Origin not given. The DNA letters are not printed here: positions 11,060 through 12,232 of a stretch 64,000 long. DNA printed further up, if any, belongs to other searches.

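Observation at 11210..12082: SucD-like alpha subunit in which the catalytic phosphohistidine is replaced by tyrosine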

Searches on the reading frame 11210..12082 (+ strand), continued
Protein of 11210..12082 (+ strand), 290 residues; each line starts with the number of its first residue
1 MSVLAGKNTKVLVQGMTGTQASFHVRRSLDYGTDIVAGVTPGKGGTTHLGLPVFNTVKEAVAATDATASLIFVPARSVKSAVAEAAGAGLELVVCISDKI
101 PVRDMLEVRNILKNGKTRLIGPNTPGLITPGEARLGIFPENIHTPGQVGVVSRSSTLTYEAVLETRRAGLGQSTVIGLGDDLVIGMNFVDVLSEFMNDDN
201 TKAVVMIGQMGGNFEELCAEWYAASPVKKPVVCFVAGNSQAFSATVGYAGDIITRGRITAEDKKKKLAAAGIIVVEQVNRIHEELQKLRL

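Call 35: find_homologous_proteins(query=P0245, max_evalue=1e-30)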
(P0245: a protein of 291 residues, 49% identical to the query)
Query P0245 (291 aa): 7605 proteins with E <= 1e-30 among 8000 candidates; the best 120 are listed.
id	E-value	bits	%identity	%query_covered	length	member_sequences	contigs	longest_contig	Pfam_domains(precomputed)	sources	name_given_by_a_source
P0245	1.8e-179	613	100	100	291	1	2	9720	PF00549.25,PF02629.26,PF13607.12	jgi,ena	-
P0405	2.2e-176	603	98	100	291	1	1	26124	PF00549.25,PF02629.26,PF13607.12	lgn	-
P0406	4.7e-174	595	97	99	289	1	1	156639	PF00549.25,PF02629.26,PF13607.12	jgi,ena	-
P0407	8.7e-171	584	96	99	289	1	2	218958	PF00549.25,PF02629.26,PF13607.12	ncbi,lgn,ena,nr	ncbi:MAG: succinate--CoA ligase subunit alpha [Alphaproteobacteria bacterium]|nr:succinate--CoA liga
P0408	1.7e-169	580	95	99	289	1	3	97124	PF00549.25,PF02629.26,PF13607.12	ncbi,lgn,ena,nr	ncbi:MAG: succinate--CoA ligase subunit alpha [Alphaproteobacteria bacterium]|nr:succinate--CoA liga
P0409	2.0e-119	416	68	99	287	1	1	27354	PF00549.25,PF02629.26,PF13607.12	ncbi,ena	-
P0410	3.7e-118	412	67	99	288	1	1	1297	PF00549.25,PF02629.26,PF13607.12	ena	-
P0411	4.9e-118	412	67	99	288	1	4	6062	PF00549.25,PF02629.26,PF13607.12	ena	-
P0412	6.7e-118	411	66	99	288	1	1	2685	PF00549.25,PF02629.26,PF13607.12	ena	-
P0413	1.3e-117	410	67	99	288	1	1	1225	PF00549.25,PF02629.26,PF13607.12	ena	-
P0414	2.9e-117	409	66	99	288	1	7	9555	PF00549.25,PF02629.26,PF13607.12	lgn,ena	-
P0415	4.0e-117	409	67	99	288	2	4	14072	PF00549.25,PF02629.26,PF13607.12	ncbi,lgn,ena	-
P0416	8.8e-117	407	66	99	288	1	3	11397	PF00549.25,PF02629.26,PF13607.12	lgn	-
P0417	1.0e-116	407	66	99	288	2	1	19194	PF00549.25,PF02629.26,PF13607.12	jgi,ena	-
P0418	4.0e-116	405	66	99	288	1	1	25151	PF00549.25,PF02629.26,PF13607.12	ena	-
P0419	8.6e-116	404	64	99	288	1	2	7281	PF00549.25,PF02629.26,PF13607.12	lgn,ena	-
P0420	1.3e-115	404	65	99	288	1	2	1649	PF00549.25,PF02629.26,PF13607.12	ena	-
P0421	2.8e-115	403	65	99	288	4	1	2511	PF00549.25,PF02629.26,PF13607.12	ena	-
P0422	4.8e-115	402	66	99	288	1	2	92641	PF00549.25,PF02629.26,PF13607.12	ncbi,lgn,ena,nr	ncbi:MAG: succinate--CoA ligase subunit alpha [Alphaproteobacteria bacterium]|nr:succinate--CoA liga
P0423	1.5e-114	400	65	99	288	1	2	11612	PF00549.25,PF02629.26,PF13607.12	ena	-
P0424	2.1e-114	400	65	99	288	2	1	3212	PF00549.25,PF02629.26,PF13607.12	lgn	-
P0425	3.7e-114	399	65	99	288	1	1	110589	PF00549.25,PF02629.26,PF13607.12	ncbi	-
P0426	3.9e-114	399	67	99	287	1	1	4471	PF00549.25,PF02629.26,PF13607.12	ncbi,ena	-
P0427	1.1e-113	397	65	99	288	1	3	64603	PF00549.25,PF02629.26,PF13607.12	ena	-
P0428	1.2e-113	397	66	99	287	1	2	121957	PF00549.25,PF02629.26,PF13607.12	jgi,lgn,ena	-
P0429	1.3e-113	397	67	99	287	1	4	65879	PF00549.25,PF02629.26,PF13607.12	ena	-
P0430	1.6e-113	397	65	99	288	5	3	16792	PF00549.25,PF02629.26,PF13607.12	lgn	-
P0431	2.1e-113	396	65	98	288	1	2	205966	PF00549.25,PF02629.26,PF13607.12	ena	-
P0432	3.1e-113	396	64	99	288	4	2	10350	PF00549.25,PF02629.26,PF13607.12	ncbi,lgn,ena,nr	ncbi:MAG: succinate--CoA ligase subunit alpha [Alphaproteobacteria bacterium]|nr:succinate--CoA liga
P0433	4.8e-113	395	65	99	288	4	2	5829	PF00549.25,PF02629.26,PF13607.12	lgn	-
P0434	1.1e-112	394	64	99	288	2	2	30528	PF00549.25,PF02629.26,PF13607.12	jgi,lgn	-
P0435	1.4e-112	394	65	99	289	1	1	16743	PF00549.25,PF02629.26,PF13607.12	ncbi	-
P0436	3.3e-112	392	65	99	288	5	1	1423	PF00549.25,PF02629.26,PF13607.12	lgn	-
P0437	6.8e-112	391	64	99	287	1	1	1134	PF00549.25,PF02629.26,PF13607.12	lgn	-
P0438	3.0e-111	389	65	99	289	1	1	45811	PF00549.25,PF02629.26,PF13607.12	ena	-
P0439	7.0e-109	382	64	99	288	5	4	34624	PF00549.25,PF02629.26,PF13607.12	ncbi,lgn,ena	-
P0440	4.7e-106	372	62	99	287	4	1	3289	PF00549.25,PF02629.26,PF13607.12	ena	-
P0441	6.7e-105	368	61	99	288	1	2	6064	PF00549.25,PF02629.26,PF13607.12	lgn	-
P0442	7.9e-105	368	63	99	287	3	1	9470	PF00549.25,PF02629.26,PF13607.12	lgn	-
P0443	9.9e-105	368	62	99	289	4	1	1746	PF00549.25,PF02629.26,PF13607.12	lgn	-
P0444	5.6e-95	336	57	99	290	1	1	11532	PF00549.25,PF02629.26,PF13607.12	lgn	-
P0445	1.7e-93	331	54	100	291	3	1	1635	PF00549.25,PF02629.26,PF13607.12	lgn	-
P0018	1.7e-92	328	55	99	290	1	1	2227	PF00549.25,PF02629.26,PF13607.12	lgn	-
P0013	2.3e-92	327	55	99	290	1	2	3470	PF00549.25,PF02629.26,PF13607.12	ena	-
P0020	3.1e-92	327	54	99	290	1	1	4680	PF00549.25,PF02629.26,PF13607.12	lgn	-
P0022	6.4e-92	326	55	99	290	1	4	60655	PF00549.25,PF02629.26,PF13607.12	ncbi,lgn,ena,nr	ncbi:MAG: succinate--CoA ligase subunit alpha [Alphaproteobacteria bacterium]|nr:succinate--CoA liga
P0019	6.8e-92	326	55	99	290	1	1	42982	PF00549.25,PF02629.26,PF13607.12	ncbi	-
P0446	1.3e-91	325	55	99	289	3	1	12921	PF00549.25,PF02629.26,PF13607.12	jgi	-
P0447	1.4e-91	325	55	99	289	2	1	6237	PF00549.25,PF02629.26,PF13607.12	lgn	-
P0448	1.8e-91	324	53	99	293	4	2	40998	PF00549.25,PF02629.26,PF13607.12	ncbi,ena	-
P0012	2.2e-91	324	54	99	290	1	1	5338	PF00549.25,PF02629.26,PF13607.12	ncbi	-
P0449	2.7e-91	324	53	99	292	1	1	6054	PF00549.25,PF02629.26,PF13607.12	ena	-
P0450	2.8e-91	324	53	99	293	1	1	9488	PF00549.25,PF02629.26,PF13607.12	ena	-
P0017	2.9e-91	324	54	99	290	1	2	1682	PF00549.25,PF02629.26,PF13607.12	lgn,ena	-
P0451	3.0e-91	324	55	99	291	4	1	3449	PF00549.25,PF02629.26,PF13607.12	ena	-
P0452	3.2e-91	324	55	99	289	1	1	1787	PF00549.25,PF02629.26,PF13607.12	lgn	-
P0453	3.6e-91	323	54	100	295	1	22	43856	PF00549.25,PF02629.26,PF13607.12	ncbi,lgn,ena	-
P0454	3.6e-91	323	53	99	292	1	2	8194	PF00549.25,PF02629.26,PF13607.12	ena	-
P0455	3.7e-91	323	55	99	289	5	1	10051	PF00549.25,PF02629.26,PF13607.12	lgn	-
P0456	3.8e-91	323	53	99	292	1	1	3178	PF00549.25,PF02629.26,PF13607.12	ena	-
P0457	4.1e-91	323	55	99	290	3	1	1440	PF00549.25,PF02629.26,PF13607.12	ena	-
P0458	5.7e-91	323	55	99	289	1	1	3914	PF00549.25,PF02629.26,PF13607.12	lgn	-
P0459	8.3e-91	322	53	99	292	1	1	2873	PF00549.25,PF02629.26,PF13607.12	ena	-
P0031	8.4e-91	322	54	99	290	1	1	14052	PF00549.25,PF02629.26,PF13607.12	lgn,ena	-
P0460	9.1e-91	322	55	99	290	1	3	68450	PF00549.25,PF02629.26,PF13607.12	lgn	-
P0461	9.4e-91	322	52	99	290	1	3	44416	PF00549.25,PF02629.26,PF13607.12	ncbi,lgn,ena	-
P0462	9.6e-91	322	52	99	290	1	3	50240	PF00549.25,PF02629.26,PF13607.12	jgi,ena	-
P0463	1.1e-90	322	52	99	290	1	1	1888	PF00549.25,PF02629.26,PF13607.12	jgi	-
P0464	1.1e-90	322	53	99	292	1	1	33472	PF00549.25,PF02629.26,PF13607.12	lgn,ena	-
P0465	1.3e-90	322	53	99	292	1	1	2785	PF00549.25,PF02629.26,PF13607.12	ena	-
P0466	1.5e-90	321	54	99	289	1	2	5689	PF00549.25,PF02629.26,PF13607.12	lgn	-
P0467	1.5e-90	321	53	99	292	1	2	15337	PF00549.25,PF02629.26,PF13607.12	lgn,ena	-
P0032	1.6e-90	321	54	99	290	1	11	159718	PF00549.25,PF02629.26,PF13607.12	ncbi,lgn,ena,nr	ncbi:MAG: succinate--CoA ligase subunit alpha [Alphaproteobacteria bacterium]|nr:succinate--CoA liga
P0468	1.9e-90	321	52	99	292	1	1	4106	PF00549.25,PF02629.26,PF13607.12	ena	-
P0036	3.1e-90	320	54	99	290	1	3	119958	PF00549.25,PF02629.26,PF13607.12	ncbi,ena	-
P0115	3.8e-90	320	55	99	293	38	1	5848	PF00549.25,PF02629.26,PF13607.12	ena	-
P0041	5.9e-90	319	54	99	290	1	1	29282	PF00549.25,PF02629.26,PF13607.12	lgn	-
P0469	6.4e-90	319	52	99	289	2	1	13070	PF00549.25,PF02629.26,PF13607.12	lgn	-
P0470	7.1e-90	319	53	99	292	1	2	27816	PF00549.25,PF02629.26,PF13607.12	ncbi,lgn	-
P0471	7.4e-90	319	53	99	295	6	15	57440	PF00549.25,PF02629.26,PF13607.12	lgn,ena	-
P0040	8.2e-90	319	53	99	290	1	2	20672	PF00549.25,PF02629.26,PF13607.12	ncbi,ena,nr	ncbi:MAG: succinate--CoA ligase subunit alpha [Alphaproteobacteria bacterium]|nr:succinate--CoA liga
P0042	1.1e-89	319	53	99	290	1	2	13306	PF00549.25,PF02629.26,PF13607.12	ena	-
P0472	1.1e-89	319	54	99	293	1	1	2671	PF00549.25,PF02629.26,PF13607.12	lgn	-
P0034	1.1e-89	319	53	99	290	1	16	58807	PF00549.25,PF02629.26,PF13607.12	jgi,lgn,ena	jgi:succinyl-CoA synthetase alpha subunit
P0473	1.3e-89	318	55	99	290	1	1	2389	PF00549.25,PF02629.26,PF13607.12,PF13380.13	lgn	-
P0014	1.3e-89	318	53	99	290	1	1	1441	PF00549.25,PF02629.26,PF13607.12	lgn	-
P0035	1.5e-89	318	53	99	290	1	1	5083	PF00549.25,PF02629.26,PF13607.12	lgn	-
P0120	1.9e-89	318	53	99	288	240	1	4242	PF00549.25,PF02629.26,PF13607.12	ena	-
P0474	2.3e-89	318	53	99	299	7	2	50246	PF00549.25,PF02629.26,PF13607.12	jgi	-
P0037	2.5e-89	317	53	99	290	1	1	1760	PF00549.25,PF02629.26,PF13607.12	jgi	jgi:succinyl-CoA synthetase alpha subunit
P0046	2.5e-89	317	53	99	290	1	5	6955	PF00549.25,PF02629.26,PF13607.12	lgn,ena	-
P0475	2.7e-89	317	53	99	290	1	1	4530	PF00549.25,PF02629.26,PF13607.12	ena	-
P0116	3.0e-89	317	54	99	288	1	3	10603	PF00549.25,PF02629.26,PF13607.12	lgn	-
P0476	3.0e-89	317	54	99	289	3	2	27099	PF00549.25,PF02629.26,PF13607.12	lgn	-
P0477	3.9e-89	317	54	99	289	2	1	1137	PF00549.25,PF02629.26,PF13607.12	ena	-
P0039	4.0e-89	317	53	99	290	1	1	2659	PF00549.25,PF02629.26,PF13607.12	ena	-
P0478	8.3e-89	316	52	99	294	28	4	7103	PF00549.25,PF02629.26,PF13607.12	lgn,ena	-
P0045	8.4e-89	316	53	99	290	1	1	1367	PF00549.25,PF02629.26,PF13607.12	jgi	jgi:succinyl-CoA synthetase alpha subunit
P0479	1.0e-88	315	54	99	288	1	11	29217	PF00549.25,PF02629.26,PF13607.12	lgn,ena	-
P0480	1.2e-88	315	52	99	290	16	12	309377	PF00549.25,PF02629.26,PF13607.12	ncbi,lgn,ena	-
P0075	1.3e-88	315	55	99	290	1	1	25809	PF00549.25,PF02629.26,PF13607.12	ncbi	-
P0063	1.4e-88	315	52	99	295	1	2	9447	PF00549.25,PF02629.26,PF13607.12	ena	-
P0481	1.8e-88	315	53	98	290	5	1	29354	PF00549.25,PF02629.26,PF13607.12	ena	-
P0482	3.4e-88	314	51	99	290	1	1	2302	PF00549.25,PF02629.26,PF13607.12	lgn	-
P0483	4.4e-88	313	53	99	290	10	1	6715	PF00549.25,PF02629.26,PF13607.12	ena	-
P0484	4.8e-88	313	53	99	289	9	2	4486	PF00549.25,PF02629.26,PF13607.12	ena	-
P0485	5.3e-88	313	55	99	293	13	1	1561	PF00549.25,PF02629.26,PF13607.12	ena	-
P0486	5.9e-88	313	53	99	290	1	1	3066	PF00549.25,PF02629.26,PF13607.12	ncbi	-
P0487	6.7e-88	313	52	99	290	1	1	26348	PF00549.25,PF02629.26,PF13607.12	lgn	-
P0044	6.9e-88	313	52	99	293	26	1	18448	PF00549.25,PF02629.26,PF13607.12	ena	-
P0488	7.0e-88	313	52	99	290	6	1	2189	PF00549.25,PF02629.26,PF13607.12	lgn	-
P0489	7.1e-88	313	53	99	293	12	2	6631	PF00549.25,PF02629.26,PF13607.12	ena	-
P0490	8.2e-88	312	52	98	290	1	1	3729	PF00549.25,PF02629.26,PF13607.12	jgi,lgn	jgi:succinyl-CoA synthetase alpha subunit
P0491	8.3e-88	312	53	99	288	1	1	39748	PF00549.25,PF02629.26,PF13607.12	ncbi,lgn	-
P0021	9.9e-88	312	51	99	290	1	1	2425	PF00549.25,PF02629.26,PF13607.12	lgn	-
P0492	1.1e-87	312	52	99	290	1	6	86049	PF00549.25,PF02629.26,PF13607.12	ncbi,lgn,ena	-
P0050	1.1e-87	312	54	99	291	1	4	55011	PF00549.25,PF02629.26,PF13607.12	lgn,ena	-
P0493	1.2e-87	312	53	99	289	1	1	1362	PF00549.25,PF02629.26,PF13607.12,PF13380.13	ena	-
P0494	1.3e-87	312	51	99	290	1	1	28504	PF00549.25,PF02629.26,PF13607.12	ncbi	-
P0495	1.5e-87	312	50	99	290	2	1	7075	PF00549.25,PF02629.26,PF13607.12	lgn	-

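Call 37: find_encoding_contigs(protein=P0407, flank=10000, max_places=1)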
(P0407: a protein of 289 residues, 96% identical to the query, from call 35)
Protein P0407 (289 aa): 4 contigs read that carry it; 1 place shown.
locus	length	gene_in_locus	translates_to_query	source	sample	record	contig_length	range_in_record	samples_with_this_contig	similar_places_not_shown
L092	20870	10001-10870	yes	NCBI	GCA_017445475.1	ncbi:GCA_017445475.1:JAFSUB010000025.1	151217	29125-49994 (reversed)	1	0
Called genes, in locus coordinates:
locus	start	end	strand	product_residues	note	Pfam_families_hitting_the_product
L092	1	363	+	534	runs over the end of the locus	PF23248:KH_PARP14_2 (weak), PF00263:Secretin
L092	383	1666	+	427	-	PF06864:PAP_PilO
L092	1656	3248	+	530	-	-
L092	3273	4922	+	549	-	PF00437:T2SSE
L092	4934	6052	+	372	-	PF00482:T2SSF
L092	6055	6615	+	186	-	PF05307:Bundlin, PF08805:PilS (weak)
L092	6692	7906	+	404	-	PF00266:Aminotran_5, PF01053:Cys_Met_Meta_PP (faint)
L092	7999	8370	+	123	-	PF01883:FeS_assembly_P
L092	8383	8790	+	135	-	PF02657:SufE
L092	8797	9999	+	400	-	PF08442:ATP-grasp_2, PF13549:ATP-grasp_5, PF24948:Citrate_synth_N, PF00549:Ligase_CoA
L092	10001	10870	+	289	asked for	PF02629:CoA_binding, PF13607:Succ_CoA_lig, PF00549:Ligase_CoA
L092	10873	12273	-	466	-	PF04587:ADP_PFK_GK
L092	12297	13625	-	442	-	PF14559:TPR_19 (faint)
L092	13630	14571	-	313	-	-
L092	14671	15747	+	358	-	PF22521:HypF_C_2 (faint), PF00814:TsaD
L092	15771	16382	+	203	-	PF00730:HhH-GPD, PF00633:HHH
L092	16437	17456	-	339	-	-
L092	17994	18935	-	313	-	PF01882:DUF58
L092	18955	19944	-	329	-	PF20030:bpMoxR, PF00004:AAA (faint), PF07726:AAA_3, PF07728:AAA_5, PF17863:AAA_lid_2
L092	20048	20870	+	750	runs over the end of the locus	PF00580:UvrD-helicase, PF01443:Viral_helicase1 (faint), PF13245:AAA_19, PF13604:AAA_30 (faint), PF13087:AAA_12 (faint), PF13361:UvrD_C, PF13538:UvrD_C_2 (faint)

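Call 38: find_encoding_contigs(protein=P0431, flank=10000, max_places=1)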
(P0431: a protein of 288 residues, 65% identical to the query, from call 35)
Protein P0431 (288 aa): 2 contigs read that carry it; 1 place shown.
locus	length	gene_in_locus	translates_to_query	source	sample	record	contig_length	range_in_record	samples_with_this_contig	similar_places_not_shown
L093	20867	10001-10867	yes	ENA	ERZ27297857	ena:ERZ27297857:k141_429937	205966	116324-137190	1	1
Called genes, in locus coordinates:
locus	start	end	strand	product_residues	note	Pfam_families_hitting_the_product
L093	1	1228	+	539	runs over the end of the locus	PF02878:PGM_PMM_I, PF02879:PGM_PMM_II, PF02880:PGM_PMM_III, PF24947:PGM1_C_vert_fung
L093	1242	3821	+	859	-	PF13426:PAS_9 (faint), PF08448:PAS_4 (faint), PF13596:PAS_10 (faint), PF00989:PAS (faint), PF13188:PAS_8 (faint), PF00512:HisKA, PF02518:HATPase_c, PF00072:Response_reg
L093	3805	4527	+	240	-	PF00308:Bac_DnaA (weak), PF22688:Hda_lid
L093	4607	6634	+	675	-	-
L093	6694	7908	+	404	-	PF00266:Aminotran_5, PF00155:Aminotran_1_2 (weak), PF01212:Beta_elim_lyase (weak), PF01053:Cys_Met_Meta_PP (weak)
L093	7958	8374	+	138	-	PF01883:FeS_assembly_P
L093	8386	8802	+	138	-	PF02657:SufE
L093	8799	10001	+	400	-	PF08442:ATP-grasp_2, PF24948:Citrate_synth_N, PF00549:Ligase_CoA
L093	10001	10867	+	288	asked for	PF02629:CoA_binding, PF00549:Ligase_CoA, PF13607:Succ_CoA_lig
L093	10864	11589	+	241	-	PF18912:DZR_2, PF00156:Pribosyltran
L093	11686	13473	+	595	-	PF02683:DsbD_TM, PF13899:Thioredoxin_7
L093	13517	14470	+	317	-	PF01636:APH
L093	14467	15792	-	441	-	PF01554:MatE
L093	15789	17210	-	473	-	PF00989:PAS (weak), PF13188:PAS_8 (faint), PF00512:HisKA, PF02518:HATPase_c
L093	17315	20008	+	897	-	PF01624:MutS_I, PF05188:MutS_II, PF05192:MutS_III, PF05190:MutS_IV, PF00488:MutS_V, PF27441:MutS_C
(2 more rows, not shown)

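Call 62: search_protein_families(library=ncbifam, proteins=[L089:18414-19349:+, L092:10873-12270:-], max_evalue=1e-10)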
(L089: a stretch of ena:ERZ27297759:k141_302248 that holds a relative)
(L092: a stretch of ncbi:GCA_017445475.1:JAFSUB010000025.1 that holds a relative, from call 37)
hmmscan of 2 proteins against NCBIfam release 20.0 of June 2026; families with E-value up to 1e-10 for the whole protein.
L089:18414-19349:+ (312 aa): 6 families
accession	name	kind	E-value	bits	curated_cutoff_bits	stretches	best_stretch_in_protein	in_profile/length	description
TIGR01771.1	L-LDH-NAD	equivalog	6.7e-109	363.8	303.55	1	5-303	1-299/299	L-lactate dehydrogenase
NF000824.0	PRK00066.1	subfamily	8.1e-104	347.3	339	1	2-308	8-314/316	L-lactate dehydrogenase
NF004863.0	PRK06223.1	subfamily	7.5e-77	258.5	283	1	1-308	4-307/313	malate dehydrogenase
TIGR01763.1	MalateDH_bact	equivalog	6.7e-57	193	351.85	1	1-304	2-301/305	malate dehydrogenase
NF041314.1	Malate_DH_Halo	equivalog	5.5e-50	170.3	550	1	2-307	3-302/304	malate dehydrogenase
TIGR01772.1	MDH_euk_gproteo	equivalog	8.8e-21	74.5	273.05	1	2-309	1-308/313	malate dehydrogenase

L092:10873-12270:- (465 aa): 3 families
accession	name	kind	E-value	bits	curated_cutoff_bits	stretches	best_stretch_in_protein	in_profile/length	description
NF010642.0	PRK14039.1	equivalog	2.8e-66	224.3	387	1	31-460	5-443/453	ADP-dependent glucokinase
NF010641.0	PRK14038.1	equivalog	1.8e-58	198.3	554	1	8-462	2-448/454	ADP-specific glucokinase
TIGR02045.1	P_fruct_ADP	equivalog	9.6e-57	192.6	408.1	1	31-462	4-438/446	ADP-specific phosphofructokinase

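Call 68: find_related_loci(query=A1, collection=metagenome_contigs, flank=4000)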
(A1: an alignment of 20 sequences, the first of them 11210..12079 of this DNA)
Query A1 (290 aa) in metagenome_contigs; peptide patterns used: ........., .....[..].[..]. (x = any residue, [..] = any of these).
600 stretches matched a pattern (row limit reached: there are more); 593 encode a relative of the query (tblastn E <= 1e-3); the best 80 are kept; 80 distinct loci.
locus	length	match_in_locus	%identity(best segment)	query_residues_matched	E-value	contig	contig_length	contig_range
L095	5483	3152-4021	84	1-290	8e-162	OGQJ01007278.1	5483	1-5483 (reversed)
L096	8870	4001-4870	84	1-290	2e-159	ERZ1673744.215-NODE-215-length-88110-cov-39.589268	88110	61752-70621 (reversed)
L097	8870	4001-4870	84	1-290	2e-159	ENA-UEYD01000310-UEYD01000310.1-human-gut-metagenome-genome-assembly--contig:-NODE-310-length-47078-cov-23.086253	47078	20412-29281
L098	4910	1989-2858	84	1-290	3e-162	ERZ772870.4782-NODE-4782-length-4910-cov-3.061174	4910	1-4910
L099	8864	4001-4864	66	1-288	2e-132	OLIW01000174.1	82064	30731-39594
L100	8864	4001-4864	66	1-288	4e-132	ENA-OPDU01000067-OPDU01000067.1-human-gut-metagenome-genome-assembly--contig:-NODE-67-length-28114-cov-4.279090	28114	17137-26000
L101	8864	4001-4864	66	1-288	1e-130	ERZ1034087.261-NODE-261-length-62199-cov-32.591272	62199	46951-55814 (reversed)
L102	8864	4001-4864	66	1-288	1e-130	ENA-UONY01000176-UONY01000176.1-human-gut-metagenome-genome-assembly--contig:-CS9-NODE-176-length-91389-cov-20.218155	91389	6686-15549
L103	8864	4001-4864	66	1-288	6e-130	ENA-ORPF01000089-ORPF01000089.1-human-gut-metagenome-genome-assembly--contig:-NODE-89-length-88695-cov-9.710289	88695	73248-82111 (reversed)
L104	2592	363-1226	66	1-288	3e-136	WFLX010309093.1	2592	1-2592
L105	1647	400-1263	63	1-288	4e-135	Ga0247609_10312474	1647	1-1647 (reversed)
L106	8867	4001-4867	61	1-289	1e-118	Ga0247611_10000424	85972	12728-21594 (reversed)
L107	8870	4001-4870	59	1-289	6e-113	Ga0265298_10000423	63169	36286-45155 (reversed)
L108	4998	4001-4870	57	1-289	8e-108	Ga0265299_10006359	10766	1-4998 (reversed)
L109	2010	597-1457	52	1-287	4e-106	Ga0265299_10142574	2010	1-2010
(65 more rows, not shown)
